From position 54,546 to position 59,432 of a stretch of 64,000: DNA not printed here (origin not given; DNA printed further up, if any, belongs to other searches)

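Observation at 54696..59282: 1528-aa Upf1-like helicase fused to a DUF559/Vsr-like endonuclease: possible single-gene defence protein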

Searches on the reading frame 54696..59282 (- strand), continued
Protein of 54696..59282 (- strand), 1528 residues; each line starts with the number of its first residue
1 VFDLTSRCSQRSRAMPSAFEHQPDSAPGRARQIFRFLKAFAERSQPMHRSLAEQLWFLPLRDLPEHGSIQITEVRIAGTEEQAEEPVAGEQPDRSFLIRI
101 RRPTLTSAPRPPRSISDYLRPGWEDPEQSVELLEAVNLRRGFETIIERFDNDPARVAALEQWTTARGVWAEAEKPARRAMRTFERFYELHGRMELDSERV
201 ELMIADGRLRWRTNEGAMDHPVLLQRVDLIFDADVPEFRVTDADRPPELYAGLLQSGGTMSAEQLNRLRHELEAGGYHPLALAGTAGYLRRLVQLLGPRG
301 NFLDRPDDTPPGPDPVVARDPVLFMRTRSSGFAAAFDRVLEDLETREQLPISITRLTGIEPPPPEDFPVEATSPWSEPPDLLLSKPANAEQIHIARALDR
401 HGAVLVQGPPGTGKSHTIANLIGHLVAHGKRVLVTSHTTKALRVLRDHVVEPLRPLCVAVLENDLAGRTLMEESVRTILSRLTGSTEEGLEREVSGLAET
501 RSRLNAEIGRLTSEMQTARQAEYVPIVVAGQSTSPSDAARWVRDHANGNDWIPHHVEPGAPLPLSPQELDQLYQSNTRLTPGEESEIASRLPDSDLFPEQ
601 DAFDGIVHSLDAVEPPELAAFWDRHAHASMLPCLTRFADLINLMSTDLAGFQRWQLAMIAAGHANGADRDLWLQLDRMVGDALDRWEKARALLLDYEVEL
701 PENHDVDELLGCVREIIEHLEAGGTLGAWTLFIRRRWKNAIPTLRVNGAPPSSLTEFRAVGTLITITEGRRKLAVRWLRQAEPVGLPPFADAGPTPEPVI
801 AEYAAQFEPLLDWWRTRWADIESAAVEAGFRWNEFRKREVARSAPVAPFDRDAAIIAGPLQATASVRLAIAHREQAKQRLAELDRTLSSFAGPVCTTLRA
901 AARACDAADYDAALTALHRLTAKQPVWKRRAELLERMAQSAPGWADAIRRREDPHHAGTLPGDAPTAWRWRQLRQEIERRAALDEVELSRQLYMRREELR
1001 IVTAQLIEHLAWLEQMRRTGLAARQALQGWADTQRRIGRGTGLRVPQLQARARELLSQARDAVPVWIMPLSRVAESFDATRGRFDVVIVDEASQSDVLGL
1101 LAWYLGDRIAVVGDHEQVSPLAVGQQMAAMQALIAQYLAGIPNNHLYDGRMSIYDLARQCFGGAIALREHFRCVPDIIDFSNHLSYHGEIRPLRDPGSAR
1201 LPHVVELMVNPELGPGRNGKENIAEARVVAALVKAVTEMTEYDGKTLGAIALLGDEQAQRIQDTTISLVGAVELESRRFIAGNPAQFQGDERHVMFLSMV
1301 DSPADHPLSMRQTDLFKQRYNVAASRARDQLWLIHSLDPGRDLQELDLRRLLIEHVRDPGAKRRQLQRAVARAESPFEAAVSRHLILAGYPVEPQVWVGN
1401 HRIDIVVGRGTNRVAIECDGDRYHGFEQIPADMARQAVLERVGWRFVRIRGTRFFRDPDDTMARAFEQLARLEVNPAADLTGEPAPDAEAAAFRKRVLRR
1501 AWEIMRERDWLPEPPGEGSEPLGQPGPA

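Call 35: search_protein_families(library=padloc, proteins=[L089:3036-6626:+, L089:6985-9999:+, L089:14518-17850:+, L092:6708-11438:+, L091:8929-13620:+, L002:17839-19272:+, L002:20584-23937:+], max_evalue=0.00001)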
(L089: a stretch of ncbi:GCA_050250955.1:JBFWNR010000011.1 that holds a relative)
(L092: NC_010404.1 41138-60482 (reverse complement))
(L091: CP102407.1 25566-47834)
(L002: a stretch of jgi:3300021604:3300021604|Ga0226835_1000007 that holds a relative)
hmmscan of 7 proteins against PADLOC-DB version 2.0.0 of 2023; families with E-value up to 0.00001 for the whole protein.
L089:3036-6626:+ (1196 aa): 50 families (the best 25 are shown)
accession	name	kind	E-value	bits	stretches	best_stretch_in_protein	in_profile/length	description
PDLC00659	HmaA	-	0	1674.7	1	1-1194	1-1171/1176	SNF2 helicase / DEAD-box helicase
PDLC02620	DrmD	-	3.6e-115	384.1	1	95-743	90-690/1060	DrmD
PDLC02621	DrmD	-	2.3e-93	312.1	1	108-670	125-673/1040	DrmD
PDLC02500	BrxHI|BrxHII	-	1.2e-91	306.6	1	83-742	69-682/933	BrxHI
PDLC02504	BrxHI|BrxHII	-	5e-88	294.2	2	528-780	483-726/971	BrxHII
PDLC02572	DrmA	-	1.6e-65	219.7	1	124-648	137-650/1043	DrmA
PDLC02623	DrmD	-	3.4e-58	195.3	3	528-767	528-751/1040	DrmD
PDLC02632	DrmD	-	1.2e-57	193.9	2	125-456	143-472/662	DrmD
PDLC02633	DrmD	-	3.3e-52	175.5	1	117-630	139-631/839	DrmD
PDLC02619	DrmD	-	1.6e-49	166.8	2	94-480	22-400/872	DrmD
PDLC02634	DrmD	-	6.8e-48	161.1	2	102-460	89-436/900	DrmD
PDLC02624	DrmD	-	1.7e-40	137.2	2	142-455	1-312/652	DrmD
PDLC02840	DpdE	-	3.8e-39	132.7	2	97-292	152-322/1091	DpdE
PDLC02843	DpdE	-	4.5e-39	132.1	2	96-293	150-318/1091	DpdE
PDLC02853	DpdE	-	2.2e-34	116.6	2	80-460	73-463/985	DpdE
PDLC00632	ZorD1|ZorD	-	6.7e-19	65.3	2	529-678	938-1090/1101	"SWI2/SNF2 helicase, Mrr-like nuclease"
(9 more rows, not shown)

L089:6985-9999:+ (1004 aa): 6 families
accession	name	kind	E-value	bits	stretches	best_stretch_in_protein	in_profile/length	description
PDLC00660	HmaB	-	0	1537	2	118-996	80-962/967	DNA-adenine methylase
PDLC00661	HmaB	-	0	1413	2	118-996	79-968/973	DNA-adenine methylase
PDLC03352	MTase_II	-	8.1e-32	108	2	452-635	412-599/1023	Type II methyltransferase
PDLC02189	DUF1156_MTase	-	1e-25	88.1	2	2-220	9-207/944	-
PDLC03233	MTase_II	-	7.1e-23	79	1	488-822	378-710/731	Type II methyltransferase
PDLC03314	MTase_II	-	6.2e-16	55.7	1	512-759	460-681/944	Type II methyltransferase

L089:14518-17850:+ (1110 aa): 2 families
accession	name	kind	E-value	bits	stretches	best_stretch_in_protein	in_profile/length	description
PDLC00662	HmaC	-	0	1127.4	1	166-1108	3-940/941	AAA+ ATPase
PDLC02192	DUF499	-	5.3e-40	135.1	1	209-852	36-631/1022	-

L092:6708-11438:+ (1576 aa): 5 families
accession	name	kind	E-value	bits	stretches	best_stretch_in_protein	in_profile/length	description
PDLC05009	PDC-S37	-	1.7e-68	229.6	2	817-1541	604-1346/1550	-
PDLC03920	MkoA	-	2.2e-39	133.6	2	1137-1399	783-1075/1112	-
PDLC03924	MkoC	-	1.6e-38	130.5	1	1107-1432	620-976/1136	-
PDLC02194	Hhe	-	6.8e-37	124.3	2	1120-1537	1355-1784/1911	-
PDLC03921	MkoA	-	6.4e-28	95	2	1146-1427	1297-1595/1607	-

L091:8929-13620:+ (1563 aa): 7 families
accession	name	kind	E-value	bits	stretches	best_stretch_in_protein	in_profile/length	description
PDLC05009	PDC-S37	-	1e-66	223.7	1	346-1450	288-1351/1550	-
PDLC03924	MkoC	-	3.6e-43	145.9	1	772-1305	375-941/1136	-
PDLC03920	MkoA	-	5.7e-38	128.8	2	950-1307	705-1075/1112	-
PDLC02194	Hhe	-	7.3e-29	97.7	2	1029-1440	1360-1783/1911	-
PDLC03921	MkoA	-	5.3e-27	92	2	1047-1307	1294-1566/1607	-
PDLC04140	mad8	-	7.5e-09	33.5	1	360-466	21-128/314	mads_8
PDLC05064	PDC-S68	-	9.2e-07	24.9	0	355-469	689-803/1273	-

L002:17839-19272:+ (477 aa): 2 families
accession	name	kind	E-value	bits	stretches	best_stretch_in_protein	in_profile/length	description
PDLC03859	LmuB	-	3.2e-07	27.9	1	75-208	359-486/611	-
PDLC03863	LmuB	-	1.4e-06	25.3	1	71-189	336-461/610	-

L002:20584-23937:+ (1117 aa): 5 families
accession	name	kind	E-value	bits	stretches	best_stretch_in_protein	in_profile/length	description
PDLC03920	MkoA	-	3.2e-44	149.5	2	902-1091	890-1087/1112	-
PDLC03924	MkoC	-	2.6e-24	83.4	1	899-1088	770-951/1136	-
PDLC03921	MkoA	-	3.8e-23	79.2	2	831-1082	1296-1568/1607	-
PDLC02895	DpdJ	-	5.6e-12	41.3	1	829-1086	190-459/2112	DpdJ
PDLC05009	PDC-S37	-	3.3e-07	26.5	0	724-753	310-339/1550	-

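Call 48: search_protein_families(library=pfam, alignment_id=A4, max_evalue=0.00001)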
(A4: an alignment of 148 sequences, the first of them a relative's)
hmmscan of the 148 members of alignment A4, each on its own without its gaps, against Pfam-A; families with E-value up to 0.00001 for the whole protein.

A. member 1, L001:8846-9520:+ (225 aa): 0 families

B. families by the number of members that match (of 148 scanned): 146 families (the first 25 are shown)
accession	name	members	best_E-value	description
PF00271.37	Helicase_C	3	1.8e-24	Helicase conserved C-terminal domain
PF04851.21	ResIII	3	1.1e-13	Type III restriction enzyme, res subunit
PF02384.22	N6_Mtase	2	4e-70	N-6 DNA Methylase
PF00884.28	Sulfatase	2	1.5e-57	Sulfatase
PF13377.12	Peripla_BP_3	2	3e-32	Periplasmic binding protein-like domain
PF00532.27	Peripla_BP_1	2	1.2e-30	Periplasmic binding proteins and sugar binding domain of LacI family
PF00270.35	DEAD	2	5.9e-26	DEAD/DEAH box helicase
PF00176.29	SNF2-rel_dom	2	4.2e-25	SNF2-related domain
PF04471.18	Mrr_cat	2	1.9e-23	Restriction endonuclease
PF12161.14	HsdM_N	2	2.1e-23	HsdM N-terminal domain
PF04055.27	Radical_SAM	2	6.5e-23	Radical SAM superfamily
PF00989.32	PAS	2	1e-21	PAS fold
PF00356.27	LacI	2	2e-20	Bacterial regulatory proteins, lacI family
PF13407.12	Peripla_BP_4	2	2.1e-19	Periplasmic binding protein domain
PF02518.31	HATPase_c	2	3.5e-18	Histidine kinase-, DNA gyrase B-, and HSP90-like ATPase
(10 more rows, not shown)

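Call 54: search_protein_families(library=padloc, alignment_id=A4, max_evalue=1e-10)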
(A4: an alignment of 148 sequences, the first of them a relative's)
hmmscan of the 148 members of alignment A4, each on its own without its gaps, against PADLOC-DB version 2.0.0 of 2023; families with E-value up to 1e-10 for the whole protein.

A. member 1, L001:8846-9520:+ (225 aa): 0 families

B. families by the number of members that match (of 148 scanned): 241 families (the first 25 are shown)
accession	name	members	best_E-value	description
PDLC00659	HmaA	3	9.3e-148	SNF2 helicase / DEAD-box helicase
PDLC00660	HmaB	2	0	DNA-adenine methylase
PDLC00661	HmaB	2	0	DNA-adenine methylase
PDLC02620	DrmD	2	0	DrmD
PDLC03029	MTase_I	2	6.3e-241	Type I methyltransferase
PDLC03021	MTase_I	2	3.8e-199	Type I methyltransferase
PDLC02619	DrmD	2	9.6e-123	DrmD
PDLC02500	BrxHI|BrxHII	2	1.3e-107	BrxHI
PDLC02621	DrmD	2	8e-99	DrmD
PDLC02504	BrxHI|BrxHII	2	1.7e-87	BrxHII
PDLC03026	MTase_I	2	8.6e-77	Type I methyltransferase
PDLC03025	MTase_I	2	5.6e-72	Type I methyltransferase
PDLC02572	DrmA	2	1.4e-65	DrmA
PDLC02632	DrmD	2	2.5e-57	DrmD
PDLC02633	DrmD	2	3e-51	DrmD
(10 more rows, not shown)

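Call 65: get_annotated_region(hit=H15, flank=6000)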
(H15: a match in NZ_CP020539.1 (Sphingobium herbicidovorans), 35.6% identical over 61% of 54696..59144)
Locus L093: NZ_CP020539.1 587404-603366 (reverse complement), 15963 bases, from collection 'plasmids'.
description: Sphingobium herbicidovorans strain MH plasmid pMSHV, complete sequence
organism: Sphingobium herbicidovorans (NCBI taxid 76947)
taxonomy: Bacteria; Pseudomonadota; Alphaproteobacteria; Sphingomonadales; Sphingomonadaceae; Sphingobium; Sphingobium herbicidovorans
host: -; source: cell culture,soil; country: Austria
typing (MOB-suite, as given by PLSDB): conjugative; replicon rep_cluster_545; relaxase MOBP; mating-pair formation MPF_T
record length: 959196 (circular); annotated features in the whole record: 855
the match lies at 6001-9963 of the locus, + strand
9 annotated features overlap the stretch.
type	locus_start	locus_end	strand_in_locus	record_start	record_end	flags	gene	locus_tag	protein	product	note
CDS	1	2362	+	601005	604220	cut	-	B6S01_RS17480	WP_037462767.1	site-specific DNA-methyltransferase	GO:0009307 - DNA restriction-modification system [Evidence IEA]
CDS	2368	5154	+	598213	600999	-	-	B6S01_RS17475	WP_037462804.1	BPTD_3080 family restriction endonuclease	-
CDS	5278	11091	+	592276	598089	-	-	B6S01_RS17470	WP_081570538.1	DUF3320 domain-containing protein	-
CDS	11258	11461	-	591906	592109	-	-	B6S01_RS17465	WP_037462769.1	hypothetical protein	-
CDS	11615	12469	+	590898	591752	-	-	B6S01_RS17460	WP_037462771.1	type IV toxin-antitoxin system AbiEi family antitoxin domain-containing protein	-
CDS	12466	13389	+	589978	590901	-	-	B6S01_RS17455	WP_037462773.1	nucleotidyl transferase AbiEii/AbiGii toxin family protein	-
CDS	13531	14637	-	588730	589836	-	-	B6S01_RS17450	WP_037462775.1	relaxase/mobilization nuclease domain-containing protein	-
CDS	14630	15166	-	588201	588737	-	mobC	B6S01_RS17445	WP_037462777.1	plasmid mobilization relaxosome protein MobC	-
CDS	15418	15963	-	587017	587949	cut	-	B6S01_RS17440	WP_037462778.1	ParB/RepB/Spo0J family partition protein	GO:0007059 - chromosome segregation [Evidence IEA]; GO:0000910 - cytokinesis [Evidence IEA]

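Call 66: get_annotated_region(hit=H5, flank=6000)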
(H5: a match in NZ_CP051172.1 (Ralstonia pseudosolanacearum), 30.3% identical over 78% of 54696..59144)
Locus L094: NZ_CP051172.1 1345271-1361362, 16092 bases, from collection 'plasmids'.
description: Ralstonia pseudosolanacearum strain RUN2279 plasmid pUW773mp
organism: Ralstonia pseudosolanacearum (NCBI taxid 1310165)
taxonomy: Bacteria; Pseudomonadota; Betaproteobacteria; Burkholderiales; Burkholderiaceae; Ralstonia; Ralstonia pseudosolanacearum
host: -; source: Whole organism,potato; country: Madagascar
typing (MOB-suite, as given by PLSDB): mobilizable; relaxase MOBP
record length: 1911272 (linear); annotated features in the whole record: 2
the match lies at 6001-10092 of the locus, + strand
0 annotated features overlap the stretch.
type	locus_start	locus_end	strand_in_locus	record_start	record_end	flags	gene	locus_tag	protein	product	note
